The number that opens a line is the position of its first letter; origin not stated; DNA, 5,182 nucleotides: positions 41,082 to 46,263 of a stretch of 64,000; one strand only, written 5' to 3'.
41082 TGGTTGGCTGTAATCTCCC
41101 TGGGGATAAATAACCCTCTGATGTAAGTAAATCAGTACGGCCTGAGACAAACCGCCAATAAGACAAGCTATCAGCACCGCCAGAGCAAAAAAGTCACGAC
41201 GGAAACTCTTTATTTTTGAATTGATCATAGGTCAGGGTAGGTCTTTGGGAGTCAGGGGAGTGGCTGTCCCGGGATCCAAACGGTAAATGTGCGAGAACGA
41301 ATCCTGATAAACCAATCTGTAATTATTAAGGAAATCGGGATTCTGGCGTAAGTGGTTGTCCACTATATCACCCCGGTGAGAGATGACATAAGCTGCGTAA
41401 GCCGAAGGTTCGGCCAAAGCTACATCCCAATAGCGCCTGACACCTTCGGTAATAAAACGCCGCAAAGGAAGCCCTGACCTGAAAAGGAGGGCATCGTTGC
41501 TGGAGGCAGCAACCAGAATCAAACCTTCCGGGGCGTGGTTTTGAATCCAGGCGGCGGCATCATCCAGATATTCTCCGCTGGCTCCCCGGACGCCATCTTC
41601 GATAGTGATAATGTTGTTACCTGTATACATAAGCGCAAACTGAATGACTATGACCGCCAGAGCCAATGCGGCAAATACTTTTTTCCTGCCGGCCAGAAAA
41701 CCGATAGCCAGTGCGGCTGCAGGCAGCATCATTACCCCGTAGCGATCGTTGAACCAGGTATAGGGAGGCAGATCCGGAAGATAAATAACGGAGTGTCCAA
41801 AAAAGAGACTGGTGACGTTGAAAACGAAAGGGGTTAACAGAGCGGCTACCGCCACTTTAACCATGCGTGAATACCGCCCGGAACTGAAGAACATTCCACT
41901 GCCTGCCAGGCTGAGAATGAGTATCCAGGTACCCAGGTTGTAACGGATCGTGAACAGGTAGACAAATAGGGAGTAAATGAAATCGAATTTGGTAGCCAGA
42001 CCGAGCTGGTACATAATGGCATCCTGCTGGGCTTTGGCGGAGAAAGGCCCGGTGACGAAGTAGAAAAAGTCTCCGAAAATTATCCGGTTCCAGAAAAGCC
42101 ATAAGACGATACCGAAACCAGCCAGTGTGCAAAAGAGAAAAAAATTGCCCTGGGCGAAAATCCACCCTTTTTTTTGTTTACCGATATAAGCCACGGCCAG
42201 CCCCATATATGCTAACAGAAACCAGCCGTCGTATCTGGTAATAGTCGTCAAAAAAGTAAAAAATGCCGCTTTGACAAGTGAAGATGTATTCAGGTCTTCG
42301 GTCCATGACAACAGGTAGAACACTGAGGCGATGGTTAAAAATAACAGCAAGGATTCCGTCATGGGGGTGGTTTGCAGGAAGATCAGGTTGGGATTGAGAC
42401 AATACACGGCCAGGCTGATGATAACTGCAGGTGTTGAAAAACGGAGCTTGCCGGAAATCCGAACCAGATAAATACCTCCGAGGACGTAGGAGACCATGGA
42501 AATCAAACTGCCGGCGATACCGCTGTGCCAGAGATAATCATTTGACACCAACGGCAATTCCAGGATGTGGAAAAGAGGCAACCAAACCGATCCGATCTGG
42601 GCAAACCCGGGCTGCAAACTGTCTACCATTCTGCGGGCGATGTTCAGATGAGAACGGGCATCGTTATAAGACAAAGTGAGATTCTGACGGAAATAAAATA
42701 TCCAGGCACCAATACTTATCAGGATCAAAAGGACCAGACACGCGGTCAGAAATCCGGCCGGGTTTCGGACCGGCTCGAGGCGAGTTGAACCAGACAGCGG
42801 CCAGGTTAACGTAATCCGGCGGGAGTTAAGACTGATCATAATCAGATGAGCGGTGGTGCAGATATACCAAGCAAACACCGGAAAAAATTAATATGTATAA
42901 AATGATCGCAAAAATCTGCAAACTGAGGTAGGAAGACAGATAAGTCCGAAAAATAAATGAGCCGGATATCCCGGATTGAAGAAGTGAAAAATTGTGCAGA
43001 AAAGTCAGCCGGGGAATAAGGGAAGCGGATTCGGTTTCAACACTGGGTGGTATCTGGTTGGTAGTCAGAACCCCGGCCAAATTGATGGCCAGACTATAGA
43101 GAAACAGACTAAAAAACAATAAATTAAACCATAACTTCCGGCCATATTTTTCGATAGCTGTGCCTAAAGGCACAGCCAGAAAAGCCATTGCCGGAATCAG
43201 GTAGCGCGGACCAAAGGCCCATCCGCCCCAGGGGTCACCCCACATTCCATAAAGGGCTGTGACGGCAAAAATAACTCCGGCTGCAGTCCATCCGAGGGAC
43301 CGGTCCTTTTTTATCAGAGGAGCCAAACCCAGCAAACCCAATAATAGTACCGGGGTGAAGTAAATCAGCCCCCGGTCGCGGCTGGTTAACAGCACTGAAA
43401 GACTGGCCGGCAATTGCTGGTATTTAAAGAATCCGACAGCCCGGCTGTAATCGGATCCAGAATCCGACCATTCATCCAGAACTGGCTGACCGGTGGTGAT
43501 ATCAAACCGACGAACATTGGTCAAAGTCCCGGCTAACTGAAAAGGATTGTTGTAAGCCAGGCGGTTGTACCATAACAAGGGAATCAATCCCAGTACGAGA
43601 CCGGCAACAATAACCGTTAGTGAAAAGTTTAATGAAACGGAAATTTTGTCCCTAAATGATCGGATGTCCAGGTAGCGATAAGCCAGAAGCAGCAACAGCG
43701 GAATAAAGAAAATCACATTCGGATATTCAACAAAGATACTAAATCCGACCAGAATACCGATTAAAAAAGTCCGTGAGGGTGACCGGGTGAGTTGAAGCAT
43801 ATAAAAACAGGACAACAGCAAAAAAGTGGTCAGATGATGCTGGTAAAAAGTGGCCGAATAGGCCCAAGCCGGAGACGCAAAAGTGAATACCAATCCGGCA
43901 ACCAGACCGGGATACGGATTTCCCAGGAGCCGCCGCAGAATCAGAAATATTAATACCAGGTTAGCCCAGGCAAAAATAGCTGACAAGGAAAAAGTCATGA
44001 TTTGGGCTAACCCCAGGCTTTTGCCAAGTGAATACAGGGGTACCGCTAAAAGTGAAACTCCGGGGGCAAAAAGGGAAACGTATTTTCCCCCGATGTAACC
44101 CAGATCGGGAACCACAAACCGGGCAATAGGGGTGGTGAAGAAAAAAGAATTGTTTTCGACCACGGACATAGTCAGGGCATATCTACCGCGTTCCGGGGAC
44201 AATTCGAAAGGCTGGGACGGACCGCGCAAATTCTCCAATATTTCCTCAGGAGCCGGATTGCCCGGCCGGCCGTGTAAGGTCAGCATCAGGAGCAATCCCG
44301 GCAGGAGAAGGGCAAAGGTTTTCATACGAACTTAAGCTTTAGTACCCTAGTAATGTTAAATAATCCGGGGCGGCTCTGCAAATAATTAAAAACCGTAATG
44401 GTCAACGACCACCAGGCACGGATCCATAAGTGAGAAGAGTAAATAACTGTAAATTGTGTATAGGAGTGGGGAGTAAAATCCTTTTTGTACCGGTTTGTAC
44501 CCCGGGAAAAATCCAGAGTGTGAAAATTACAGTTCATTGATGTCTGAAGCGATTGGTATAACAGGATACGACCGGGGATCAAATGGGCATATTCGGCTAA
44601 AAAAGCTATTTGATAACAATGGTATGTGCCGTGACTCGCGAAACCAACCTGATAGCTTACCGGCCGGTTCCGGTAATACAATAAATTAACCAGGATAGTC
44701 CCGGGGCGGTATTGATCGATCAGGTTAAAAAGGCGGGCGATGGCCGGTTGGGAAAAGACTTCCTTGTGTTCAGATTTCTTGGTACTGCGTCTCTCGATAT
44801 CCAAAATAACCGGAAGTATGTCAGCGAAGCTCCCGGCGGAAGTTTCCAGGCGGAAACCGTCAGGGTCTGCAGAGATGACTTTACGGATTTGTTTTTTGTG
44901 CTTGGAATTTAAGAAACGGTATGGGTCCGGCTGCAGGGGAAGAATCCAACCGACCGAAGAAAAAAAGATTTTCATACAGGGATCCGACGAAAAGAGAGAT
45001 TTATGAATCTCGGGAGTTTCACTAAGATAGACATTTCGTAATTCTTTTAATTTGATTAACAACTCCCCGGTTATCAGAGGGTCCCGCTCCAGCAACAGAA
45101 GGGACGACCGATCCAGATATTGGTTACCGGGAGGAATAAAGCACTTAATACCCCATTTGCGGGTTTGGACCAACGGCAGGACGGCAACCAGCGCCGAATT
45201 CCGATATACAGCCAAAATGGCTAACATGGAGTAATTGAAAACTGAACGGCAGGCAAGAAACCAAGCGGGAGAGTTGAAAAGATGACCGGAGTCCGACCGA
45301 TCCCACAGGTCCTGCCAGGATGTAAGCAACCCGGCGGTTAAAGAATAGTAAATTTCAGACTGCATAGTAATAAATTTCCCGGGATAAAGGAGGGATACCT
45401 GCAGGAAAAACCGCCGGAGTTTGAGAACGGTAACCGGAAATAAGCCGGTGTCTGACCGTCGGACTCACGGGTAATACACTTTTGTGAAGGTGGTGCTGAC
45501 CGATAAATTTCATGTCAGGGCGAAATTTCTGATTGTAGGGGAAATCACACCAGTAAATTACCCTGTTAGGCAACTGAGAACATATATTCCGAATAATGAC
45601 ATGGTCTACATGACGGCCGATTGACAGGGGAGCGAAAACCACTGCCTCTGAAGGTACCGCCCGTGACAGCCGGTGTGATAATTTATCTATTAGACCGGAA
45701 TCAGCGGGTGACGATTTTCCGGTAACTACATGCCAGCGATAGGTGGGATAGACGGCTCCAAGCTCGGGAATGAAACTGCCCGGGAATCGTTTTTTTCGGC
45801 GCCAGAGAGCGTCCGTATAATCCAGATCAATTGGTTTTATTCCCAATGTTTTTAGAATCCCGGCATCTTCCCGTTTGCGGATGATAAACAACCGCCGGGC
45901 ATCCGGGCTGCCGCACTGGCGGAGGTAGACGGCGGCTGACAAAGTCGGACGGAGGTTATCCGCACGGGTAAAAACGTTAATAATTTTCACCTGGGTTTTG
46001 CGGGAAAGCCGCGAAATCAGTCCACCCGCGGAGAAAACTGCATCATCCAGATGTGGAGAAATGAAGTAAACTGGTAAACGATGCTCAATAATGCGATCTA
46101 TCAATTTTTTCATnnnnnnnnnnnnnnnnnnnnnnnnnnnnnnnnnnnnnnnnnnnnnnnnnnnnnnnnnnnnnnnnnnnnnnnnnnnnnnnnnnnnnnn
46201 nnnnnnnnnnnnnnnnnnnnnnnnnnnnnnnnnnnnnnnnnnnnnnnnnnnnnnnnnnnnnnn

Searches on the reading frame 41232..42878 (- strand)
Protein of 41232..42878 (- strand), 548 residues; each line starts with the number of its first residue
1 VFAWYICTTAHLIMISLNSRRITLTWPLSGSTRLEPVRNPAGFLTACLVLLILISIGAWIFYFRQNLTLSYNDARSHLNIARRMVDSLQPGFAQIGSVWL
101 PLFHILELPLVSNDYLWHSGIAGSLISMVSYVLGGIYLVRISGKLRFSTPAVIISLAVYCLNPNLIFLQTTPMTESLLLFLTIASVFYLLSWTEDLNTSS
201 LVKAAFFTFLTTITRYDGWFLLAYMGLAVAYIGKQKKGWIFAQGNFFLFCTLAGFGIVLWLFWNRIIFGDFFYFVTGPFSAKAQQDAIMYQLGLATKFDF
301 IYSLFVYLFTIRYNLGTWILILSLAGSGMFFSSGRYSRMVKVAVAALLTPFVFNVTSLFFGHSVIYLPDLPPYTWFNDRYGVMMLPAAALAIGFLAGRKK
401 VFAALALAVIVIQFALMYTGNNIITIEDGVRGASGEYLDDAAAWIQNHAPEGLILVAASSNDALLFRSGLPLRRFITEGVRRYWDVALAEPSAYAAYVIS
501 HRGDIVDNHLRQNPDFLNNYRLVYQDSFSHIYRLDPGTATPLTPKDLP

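Call 8: search_protein_families(library=pfam, proteins=[window:41232-42878:-], max_evalue=0.001)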
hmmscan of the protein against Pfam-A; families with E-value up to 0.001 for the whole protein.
window:41232-42878:- (548 aa): 0 families

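Call 20: search_protein_families(library=pfam, proteins=[window:41232-42878:-], max_evalue=0.01)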
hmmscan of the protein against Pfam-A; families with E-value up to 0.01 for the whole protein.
window:41232-42878:- (548 aa): 0 families

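Call 64: search_protein_families(library=ncbifam, proteins=[window:41232-42878:-], max_evalue=0.001)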
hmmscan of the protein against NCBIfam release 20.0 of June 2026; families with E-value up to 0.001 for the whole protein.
window:41232-42878:- (548 aa): 0 families

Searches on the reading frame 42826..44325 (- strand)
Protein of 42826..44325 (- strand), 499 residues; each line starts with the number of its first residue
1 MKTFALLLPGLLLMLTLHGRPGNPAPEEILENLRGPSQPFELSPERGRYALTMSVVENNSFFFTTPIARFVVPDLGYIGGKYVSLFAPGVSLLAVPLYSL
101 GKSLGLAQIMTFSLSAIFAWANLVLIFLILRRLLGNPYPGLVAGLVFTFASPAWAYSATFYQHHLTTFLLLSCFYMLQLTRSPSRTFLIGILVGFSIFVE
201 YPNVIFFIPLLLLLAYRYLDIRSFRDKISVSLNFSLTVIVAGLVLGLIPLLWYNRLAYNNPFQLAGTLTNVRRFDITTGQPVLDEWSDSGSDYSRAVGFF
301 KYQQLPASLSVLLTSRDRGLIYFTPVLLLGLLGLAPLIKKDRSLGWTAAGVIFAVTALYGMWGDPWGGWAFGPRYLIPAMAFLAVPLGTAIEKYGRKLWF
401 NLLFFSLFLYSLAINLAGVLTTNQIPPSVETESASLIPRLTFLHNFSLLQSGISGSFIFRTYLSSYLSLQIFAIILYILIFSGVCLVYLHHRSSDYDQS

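Call 8: search_protein_families(library=pfam, proteins=[window:42826-44325:-], max_evalue=0.001)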
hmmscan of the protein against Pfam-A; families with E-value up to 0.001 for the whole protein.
window:42826-44325:- (499 aa): 1 family
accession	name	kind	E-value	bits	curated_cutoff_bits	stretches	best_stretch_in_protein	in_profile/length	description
PF13231.12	PMT_2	-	0.00017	22.3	26.1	1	114-241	27-149/160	Dolichyl-phosphate-mannose-protein mannosyltransferase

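Call 64: search_protein_families(library=ncbifam, proteins=[window:42826-44325:-], max_evalue=0.001)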
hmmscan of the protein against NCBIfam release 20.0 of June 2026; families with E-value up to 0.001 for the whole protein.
window:42826-44325:- (499 aa): 1 family
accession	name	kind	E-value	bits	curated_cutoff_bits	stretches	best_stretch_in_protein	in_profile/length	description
NF047440.1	LA3751_2_3_fam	subfamily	2.4e-14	53.1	200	1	57-423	58-390/460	LA_3751/LA_3752 family putative glycosyltransferase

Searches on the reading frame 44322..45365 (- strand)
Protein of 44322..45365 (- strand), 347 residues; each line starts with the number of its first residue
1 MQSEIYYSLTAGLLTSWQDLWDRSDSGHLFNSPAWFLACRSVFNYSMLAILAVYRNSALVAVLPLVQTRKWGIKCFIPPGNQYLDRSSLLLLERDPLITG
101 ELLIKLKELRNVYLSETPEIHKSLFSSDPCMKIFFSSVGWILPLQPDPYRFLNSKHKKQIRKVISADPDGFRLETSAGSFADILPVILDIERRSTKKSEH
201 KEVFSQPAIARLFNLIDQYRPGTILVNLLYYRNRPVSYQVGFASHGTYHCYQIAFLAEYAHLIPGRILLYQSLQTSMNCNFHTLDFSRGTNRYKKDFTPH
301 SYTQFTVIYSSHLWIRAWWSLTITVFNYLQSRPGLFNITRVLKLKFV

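Call 8: search_protein_families(library=pfam, proteins=[window:44322-45365:-], max_evalue=0.001)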
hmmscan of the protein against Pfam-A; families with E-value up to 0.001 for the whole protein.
window:44322-45365:- (347 aa): 1 family
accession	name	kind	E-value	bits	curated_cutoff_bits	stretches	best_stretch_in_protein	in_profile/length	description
PF13480.13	Acetyltransf_6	-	6.1e-17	62.5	22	1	156-295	3-143/143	Acetyltransferase (GNAT) domain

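Call 64: search_protein_families(library=ncbifam, proteins=[window:44322-45365:-], max_evalue=0.001)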
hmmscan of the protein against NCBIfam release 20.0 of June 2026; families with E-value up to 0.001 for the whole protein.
window:44322-45365:- (347 aa): 0 families

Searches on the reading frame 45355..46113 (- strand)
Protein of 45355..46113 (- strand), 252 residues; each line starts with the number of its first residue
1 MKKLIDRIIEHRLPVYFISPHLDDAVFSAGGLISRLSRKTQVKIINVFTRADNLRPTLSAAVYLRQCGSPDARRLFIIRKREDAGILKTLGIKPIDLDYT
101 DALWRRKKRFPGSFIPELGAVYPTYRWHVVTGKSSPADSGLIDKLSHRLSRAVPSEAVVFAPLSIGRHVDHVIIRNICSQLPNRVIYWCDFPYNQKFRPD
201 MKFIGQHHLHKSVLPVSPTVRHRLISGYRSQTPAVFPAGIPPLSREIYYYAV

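Call 8: search_protein_families(library=pfam, proteins=[window:45355-46113:-], max_evalue=0.001)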
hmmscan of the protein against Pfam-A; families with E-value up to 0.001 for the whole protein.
window:45355-46113:- (252 aa): 1 family
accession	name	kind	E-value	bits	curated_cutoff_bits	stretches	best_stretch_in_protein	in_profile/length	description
PF02585.22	PIG-L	-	7.1e-11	43.2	28.2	1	17-179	2-126/129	GlcNAc-PI de-N-acetylase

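Call 64: search_protein_families(library=ncbifam, proteins=[window:45355-46113:-], max_evalue=0.001)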
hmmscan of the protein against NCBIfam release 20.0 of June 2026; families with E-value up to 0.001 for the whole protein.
window:45355-46113:- (252 aa): 0 families
